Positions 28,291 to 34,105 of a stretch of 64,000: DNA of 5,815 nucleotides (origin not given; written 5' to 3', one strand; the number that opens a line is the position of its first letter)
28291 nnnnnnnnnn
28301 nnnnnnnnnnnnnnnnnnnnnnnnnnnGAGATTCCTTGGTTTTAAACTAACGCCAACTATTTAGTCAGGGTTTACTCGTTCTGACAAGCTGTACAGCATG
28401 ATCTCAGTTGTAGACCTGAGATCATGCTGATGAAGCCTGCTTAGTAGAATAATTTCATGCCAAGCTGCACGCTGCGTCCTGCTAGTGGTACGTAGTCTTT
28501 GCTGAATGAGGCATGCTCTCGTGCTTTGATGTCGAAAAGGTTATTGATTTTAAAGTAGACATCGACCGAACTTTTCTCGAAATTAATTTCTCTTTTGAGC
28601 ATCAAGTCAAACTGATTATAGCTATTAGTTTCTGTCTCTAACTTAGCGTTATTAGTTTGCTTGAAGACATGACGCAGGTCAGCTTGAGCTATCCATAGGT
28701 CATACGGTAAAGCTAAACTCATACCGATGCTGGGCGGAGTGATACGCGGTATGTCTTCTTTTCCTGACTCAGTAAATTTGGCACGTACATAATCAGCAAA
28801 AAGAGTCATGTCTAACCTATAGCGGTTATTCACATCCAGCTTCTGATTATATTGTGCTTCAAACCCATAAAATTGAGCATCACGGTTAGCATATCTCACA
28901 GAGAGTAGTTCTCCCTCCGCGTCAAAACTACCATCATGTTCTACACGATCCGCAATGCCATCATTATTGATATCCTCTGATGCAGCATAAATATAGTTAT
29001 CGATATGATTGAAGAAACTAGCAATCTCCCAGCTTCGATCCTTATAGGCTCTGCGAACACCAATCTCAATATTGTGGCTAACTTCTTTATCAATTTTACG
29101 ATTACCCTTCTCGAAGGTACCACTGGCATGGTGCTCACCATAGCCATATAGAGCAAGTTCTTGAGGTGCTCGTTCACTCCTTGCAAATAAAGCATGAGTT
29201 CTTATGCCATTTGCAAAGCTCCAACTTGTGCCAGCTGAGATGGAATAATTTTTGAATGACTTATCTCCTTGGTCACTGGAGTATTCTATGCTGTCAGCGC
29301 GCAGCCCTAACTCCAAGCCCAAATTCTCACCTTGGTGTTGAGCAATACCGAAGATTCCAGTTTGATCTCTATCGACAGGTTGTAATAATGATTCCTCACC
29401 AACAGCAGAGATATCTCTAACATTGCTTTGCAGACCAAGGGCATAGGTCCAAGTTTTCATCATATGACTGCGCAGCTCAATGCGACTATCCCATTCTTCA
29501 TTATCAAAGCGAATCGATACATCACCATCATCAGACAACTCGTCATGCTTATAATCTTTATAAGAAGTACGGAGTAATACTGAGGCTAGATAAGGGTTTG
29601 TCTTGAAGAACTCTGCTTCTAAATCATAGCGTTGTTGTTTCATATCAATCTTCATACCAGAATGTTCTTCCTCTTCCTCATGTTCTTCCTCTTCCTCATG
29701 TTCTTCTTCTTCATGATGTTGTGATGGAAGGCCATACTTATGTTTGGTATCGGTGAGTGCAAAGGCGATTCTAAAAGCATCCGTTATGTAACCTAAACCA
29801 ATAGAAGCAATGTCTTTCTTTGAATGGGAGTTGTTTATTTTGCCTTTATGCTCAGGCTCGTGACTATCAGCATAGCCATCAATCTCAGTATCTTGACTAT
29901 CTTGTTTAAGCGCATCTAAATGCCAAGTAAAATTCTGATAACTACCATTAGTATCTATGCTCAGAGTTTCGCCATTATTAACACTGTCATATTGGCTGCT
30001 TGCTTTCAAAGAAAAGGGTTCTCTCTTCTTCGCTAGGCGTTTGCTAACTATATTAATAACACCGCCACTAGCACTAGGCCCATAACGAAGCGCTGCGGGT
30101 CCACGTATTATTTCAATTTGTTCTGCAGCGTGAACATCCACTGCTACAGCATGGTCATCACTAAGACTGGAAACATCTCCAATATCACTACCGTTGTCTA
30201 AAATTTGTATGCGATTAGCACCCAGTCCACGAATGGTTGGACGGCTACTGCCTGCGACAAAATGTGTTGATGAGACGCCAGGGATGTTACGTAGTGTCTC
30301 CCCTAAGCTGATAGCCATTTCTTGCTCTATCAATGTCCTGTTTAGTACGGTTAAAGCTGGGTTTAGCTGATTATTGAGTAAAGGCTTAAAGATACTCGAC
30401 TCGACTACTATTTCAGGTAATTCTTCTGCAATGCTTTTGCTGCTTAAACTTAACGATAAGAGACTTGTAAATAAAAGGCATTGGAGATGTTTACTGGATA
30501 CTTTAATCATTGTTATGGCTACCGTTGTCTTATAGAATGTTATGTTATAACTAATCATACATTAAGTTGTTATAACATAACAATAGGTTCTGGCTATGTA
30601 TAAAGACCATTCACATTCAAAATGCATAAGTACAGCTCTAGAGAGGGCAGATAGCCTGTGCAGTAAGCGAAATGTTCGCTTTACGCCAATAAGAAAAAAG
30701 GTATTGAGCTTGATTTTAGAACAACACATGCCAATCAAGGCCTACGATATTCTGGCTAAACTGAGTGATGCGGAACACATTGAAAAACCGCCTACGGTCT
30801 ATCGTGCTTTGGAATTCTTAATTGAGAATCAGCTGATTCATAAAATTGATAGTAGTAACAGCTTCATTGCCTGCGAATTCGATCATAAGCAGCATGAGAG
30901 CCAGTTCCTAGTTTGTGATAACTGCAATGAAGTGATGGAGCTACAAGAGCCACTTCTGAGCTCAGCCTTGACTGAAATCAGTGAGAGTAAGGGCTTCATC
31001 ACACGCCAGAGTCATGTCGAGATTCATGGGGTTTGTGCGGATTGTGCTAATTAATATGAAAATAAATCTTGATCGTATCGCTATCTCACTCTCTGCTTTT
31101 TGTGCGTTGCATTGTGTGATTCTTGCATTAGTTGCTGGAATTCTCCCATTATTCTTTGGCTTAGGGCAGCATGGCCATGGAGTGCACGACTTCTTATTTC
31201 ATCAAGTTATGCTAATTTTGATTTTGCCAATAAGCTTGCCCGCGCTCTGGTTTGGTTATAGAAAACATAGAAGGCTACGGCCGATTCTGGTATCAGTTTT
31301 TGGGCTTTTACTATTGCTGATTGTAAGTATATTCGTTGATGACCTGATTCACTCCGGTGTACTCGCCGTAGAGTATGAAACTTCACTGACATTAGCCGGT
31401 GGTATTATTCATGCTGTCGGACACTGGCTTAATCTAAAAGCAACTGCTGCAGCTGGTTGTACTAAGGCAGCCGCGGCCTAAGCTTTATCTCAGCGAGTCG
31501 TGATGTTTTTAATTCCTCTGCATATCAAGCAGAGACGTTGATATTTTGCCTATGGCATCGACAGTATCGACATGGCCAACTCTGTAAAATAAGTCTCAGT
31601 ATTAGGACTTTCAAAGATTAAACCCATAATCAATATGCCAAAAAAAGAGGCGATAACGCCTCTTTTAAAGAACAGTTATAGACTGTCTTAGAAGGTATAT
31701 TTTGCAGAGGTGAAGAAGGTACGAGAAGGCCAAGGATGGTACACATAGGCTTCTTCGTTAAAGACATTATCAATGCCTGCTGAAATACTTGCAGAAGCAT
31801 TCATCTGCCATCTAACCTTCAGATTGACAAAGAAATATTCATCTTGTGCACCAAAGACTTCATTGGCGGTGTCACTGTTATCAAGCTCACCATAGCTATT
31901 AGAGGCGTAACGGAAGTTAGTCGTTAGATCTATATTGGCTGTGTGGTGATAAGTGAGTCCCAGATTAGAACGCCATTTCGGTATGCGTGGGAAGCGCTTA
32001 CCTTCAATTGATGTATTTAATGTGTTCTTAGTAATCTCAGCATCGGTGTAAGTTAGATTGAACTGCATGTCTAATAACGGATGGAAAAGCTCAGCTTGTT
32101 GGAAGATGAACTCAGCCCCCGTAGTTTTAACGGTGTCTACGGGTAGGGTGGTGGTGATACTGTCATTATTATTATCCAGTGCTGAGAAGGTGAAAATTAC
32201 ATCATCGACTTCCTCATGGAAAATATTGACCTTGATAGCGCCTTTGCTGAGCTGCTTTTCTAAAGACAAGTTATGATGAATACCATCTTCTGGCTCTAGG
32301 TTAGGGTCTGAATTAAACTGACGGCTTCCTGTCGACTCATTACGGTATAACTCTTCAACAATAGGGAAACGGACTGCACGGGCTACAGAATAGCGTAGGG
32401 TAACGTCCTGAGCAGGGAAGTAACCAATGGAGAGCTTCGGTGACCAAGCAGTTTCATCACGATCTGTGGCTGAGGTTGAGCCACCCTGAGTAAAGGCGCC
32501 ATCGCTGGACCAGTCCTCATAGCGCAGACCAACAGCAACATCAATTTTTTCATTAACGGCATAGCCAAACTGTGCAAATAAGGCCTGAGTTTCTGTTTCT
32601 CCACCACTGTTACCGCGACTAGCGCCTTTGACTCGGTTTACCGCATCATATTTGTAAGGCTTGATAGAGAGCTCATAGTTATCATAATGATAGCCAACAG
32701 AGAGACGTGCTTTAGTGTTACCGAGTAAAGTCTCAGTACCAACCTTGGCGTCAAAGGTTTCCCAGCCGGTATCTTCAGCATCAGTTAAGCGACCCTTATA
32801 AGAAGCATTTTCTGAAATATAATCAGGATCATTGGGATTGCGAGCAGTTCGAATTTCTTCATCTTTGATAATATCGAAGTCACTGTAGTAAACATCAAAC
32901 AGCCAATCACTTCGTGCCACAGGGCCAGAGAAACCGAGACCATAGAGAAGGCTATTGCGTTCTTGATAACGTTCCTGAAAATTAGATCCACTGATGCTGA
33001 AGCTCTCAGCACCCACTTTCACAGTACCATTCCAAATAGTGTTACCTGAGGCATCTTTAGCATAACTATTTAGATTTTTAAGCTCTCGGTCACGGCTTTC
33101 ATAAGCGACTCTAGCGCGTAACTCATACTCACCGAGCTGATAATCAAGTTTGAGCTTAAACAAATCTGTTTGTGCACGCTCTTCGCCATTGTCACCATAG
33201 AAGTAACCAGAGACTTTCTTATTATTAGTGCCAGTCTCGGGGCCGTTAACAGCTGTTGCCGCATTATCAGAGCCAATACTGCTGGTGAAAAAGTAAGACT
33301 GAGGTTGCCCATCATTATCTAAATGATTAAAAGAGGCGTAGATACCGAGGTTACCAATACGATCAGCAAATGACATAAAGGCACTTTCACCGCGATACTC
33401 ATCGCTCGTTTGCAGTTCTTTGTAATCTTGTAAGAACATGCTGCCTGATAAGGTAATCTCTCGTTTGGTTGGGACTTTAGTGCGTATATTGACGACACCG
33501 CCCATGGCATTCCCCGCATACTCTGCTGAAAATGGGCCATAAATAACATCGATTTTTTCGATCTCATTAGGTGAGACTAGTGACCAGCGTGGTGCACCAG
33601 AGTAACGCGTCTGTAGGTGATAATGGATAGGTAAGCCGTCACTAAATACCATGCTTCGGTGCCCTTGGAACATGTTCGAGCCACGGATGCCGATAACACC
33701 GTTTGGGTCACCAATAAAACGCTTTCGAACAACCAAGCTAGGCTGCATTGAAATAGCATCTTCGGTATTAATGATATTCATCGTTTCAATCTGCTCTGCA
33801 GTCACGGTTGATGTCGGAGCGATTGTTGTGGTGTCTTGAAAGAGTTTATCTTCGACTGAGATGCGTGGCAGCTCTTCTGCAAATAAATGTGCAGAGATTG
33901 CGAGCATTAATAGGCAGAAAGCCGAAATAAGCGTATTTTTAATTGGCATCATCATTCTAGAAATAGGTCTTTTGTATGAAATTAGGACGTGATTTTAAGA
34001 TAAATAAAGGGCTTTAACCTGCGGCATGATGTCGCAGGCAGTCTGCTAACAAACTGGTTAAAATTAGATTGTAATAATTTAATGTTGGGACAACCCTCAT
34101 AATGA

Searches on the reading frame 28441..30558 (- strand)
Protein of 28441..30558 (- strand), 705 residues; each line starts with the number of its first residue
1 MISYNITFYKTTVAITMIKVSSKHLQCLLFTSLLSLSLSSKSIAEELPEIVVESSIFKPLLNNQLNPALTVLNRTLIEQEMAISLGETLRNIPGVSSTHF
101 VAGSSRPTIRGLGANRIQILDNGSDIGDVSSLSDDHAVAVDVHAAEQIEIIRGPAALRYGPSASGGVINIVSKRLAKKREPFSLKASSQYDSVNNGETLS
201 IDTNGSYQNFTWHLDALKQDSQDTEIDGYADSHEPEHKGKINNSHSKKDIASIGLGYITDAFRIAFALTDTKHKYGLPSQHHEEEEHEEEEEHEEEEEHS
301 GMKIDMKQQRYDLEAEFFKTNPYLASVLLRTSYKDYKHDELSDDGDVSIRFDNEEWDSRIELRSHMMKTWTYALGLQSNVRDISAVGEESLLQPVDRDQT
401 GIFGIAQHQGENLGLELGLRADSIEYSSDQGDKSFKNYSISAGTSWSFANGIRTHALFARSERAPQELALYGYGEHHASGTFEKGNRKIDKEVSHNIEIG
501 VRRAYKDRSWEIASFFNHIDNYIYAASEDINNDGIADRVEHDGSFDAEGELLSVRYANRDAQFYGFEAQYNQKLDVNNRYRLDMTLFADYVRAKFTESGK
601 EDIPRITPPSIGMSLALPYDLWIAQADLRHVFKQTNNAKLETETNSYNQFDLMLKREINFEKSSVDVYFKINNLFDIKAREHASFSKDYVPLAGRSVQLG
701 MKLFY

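Call 10: search_protein_families(library=pfam, proteins=[window:28441-30558:-], max_evalue=0.0001)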
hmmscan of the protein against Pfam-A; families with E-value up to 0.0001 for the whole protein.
window:28441-30558:- (705 aa): 2 families
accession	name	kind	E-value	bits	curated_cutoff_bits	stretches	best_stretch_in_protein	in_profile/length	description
PF00593.30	TonB_dep_Rec_b-barrel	-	1.2e-30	108.2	27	1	303-674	57-436/436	TonB dependent receptor-like, beta-barrel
PF07715.20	Plug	-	3.5e-19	69.7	23.9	1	68-167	8-107/107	TonB-dependent Receptor Plug Domain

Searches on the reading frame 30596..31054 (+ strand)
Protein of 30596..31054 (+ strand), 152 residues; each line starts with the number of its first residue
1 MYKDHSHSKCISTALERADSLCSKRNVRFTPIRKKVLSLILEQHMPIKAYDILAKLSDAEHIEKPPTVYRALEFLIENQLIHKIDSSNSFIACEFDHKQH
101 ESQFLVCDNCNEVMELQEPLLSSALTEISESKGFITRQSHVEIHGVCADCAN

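Call 60: search_protein_families(library=pfam, proteins=[window:30596-31054:+], max_evalue=0.001)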
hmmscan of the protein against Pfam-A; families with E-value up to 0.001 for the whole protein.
window:30596-31054:+ (152 aa): 1 family
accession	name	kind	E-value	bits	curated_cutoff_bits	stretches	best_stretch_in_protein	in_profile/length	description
PF01475.25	FUR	-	3.1e-13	50.4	23.1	1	25-143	2-120/121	Ferric uptake regulator family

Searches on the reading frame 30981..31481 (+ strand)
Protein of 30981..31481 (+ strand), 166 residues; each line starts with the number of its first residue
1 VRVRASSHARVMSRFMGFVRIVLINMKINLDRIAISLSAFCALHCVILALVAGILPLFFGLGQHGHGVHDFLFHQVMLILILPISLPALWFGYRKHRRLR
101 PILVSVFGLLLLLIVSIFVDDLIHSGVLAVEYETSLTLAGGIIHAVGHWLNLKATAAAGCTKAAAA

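Call 60: search_protein_families(library=pfam, proteins=[window:30981-31481:+], max_evalue=0.001)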
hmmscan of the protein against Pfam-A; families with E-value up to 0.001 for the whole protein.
window:30981-31481:+ (166 aa): 1 family
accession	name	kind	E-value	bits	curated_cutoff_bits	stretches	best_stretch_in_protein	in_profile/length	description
PF03203.19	MerC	-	1.4e-21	77.5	27.6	1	31-153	1-108/108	MerC mercury resistance protein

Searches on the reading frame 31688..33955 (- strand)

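Call 10: search_protein_families(library=pfam, proteins=[window:31688-33955:-], max_evalue=0.0001)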
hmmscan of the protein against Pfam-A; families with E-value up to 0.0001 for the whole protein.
window:31688-33955:- (755 aa): 2 families
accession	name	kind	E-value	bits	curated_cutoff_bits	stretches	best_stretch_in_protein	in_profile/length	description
PF00593.30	TonB_dep_Rec_b-barrel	-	4.3e-47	162.4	27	1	253-731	50-436/436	TonB dependent receptor-like, beta-barrel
PF07715.20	Plug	-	4.4e-15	56.5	23.9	1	44-154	5-107/107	TonB-dependent Receptor Plug Domain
